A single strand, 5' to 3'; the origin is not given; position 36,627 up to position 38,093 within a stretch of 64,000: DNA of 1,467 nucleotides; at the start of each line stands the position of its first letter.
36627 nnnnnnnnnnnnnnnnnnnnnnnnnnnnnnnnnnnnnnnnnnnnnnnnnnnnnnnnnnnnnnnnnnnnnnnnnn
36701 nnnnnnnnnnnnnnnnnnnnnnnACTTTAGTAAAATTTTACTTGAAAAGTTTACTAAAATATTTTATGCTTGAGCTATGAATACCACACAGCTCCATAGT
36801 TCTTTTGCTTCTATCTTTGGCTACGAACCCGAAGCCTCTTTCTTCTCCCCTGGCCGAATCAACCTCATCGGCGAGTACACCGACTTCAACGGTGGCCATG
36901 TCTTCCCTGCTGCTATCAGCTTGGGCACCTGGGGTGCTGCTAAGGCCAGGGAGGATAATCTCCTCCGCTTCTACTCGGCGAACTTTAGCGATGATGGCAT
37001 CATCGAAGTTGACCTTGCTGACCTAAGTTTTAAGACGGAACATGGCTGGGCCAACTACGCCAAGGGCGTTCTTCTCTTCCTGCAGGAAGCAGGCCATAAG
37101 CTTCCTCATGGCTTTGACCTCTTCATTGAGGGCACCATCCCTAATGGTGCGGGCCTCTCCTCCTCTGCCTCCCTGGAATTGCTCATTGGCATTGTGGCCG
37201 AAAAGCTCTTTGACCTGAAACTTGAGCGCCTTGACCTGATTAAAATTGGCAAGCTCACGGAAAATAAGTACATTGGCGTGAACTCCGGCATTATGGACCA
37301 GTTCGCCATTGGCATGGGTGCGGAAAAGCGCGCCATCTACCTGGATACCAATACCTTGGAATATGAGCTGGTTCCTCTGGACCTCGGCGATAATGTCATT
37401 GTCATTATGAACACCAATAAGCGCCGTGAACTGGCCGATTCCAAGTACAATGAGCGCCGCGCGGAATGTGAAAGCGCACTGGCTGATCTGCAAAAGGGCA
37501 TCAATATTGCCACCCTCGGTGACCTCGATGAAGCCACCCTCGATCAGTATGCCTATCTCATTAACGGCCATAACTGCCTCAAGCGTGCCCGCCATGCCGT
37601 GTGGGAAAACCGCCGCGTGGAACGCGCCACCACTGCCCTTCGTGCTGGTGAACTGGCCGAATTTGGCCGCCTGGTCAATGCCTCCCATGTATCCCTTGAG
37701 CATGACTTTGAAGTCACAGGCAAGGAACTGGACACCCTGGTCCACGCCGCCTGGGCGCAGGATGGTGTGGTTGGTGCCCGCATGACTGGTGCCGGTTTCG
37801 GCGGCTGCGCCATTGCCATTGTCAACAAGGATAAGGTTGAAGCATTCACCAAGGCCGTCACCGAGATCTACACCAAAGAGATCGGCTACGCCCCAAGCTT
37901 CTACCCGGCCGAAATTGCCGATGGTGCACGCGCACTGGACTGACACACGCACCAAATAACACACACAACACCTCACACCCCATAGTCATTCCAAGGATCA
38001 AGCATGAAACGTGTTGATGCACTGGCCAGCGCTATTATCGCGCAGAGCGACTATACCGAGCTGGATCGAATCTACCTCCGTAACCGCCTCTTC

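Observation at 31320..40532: Streptococcus/LAB-type melibiose-galactose island embedded in a corynebacterial chromosome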

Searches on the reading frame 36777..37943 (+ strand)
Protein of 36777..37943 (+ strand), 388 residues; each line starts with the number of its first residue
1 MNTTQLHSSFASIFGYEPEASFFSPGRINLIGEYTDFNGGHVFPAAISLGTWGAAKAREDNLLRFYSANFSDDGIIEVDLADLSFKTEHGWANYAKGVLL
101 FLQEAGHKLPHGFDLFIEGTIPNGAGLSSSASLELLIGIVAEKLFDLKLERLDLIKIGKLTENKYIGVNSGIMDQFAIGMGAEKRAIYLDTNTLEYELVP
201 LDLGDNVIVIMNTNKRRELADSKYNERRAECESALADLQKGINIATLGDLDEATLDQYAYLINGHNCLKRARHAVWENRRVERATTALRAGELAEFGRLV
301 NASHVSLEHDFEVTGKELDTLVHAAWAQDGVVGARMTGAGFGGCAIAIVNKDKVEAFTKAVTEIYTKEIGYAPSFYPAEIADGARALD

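Call 3: search_protein_families(library=ncbifam, proteins=[window:36777-37943:+])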
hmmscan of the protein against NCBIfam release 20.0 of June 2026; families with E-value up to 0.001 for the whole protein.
window:36777-37943:+ (388 aa): 9 families
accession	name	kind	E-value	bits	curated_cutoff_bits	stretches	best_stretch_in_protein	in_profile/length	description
NF003705.0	PRK05322.1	equivalog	4.4e-191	634.7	385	1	1-387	1-387/388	galactokinase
TIGR00131.1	gal_kin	equivalog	1.3e-112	376.6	226.65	1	5-386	3-387/388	galactokinase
NF003472.0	PRK05101.1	equivalog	2.7e-99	332.7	499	1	4-385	5-380/382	galactokinase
NF003006.0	PRK03817.1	equivalog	1.7e-96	323.3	443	1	22-386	4-350/352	galactokinase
NF001816.0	PRK00555.1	equivalog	3.1e-66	223.8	509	1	22-384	5-359/363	galactokinase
NF003036.0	PRK03926.1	equivalog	1.2e-22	80.3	403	2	281-366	201-284/302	mevalonate kinase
TIGR00549.1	mevalon_kin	equivalog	1.7e-19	70.4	163.05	2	24-181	1-148/276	mevalonate kinase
NF049969.1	GlMnHpPKinHddA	equivalog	1.4e-08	34.6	600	1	32-182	21-167/338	D-glycero-D-manno-heptose 7-phosphate kinase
NF002288.1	PRK01212.1-4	equivalog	0.00015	20.9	194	0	95-160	60-124/303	homoserine kinase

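Call 4: search_protein_families(library=pfam, proteins=[window:36777-37943:+])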
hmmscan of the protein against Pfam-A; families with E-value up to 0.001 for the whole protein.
window:36777-37943:+ (388 aa): 3 families
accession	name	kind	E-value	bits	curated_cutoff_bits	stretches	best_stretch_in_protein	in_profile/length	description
PF00288.32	GHMP_kinases_N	-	3.7e-20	72.4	22.3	1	93-181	1-86/87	GHMP kinases N terminal domain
PF10509.15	GalKase_gal_bdg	-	1.3e-18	66.7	23.1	1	9-56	2-48/49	Galactokinase galactose-binding signature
PF08544.19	GHMP_kinases_C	-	1.5e-13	51.4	21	1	286-365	3-83/85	GHMP kinases C terminal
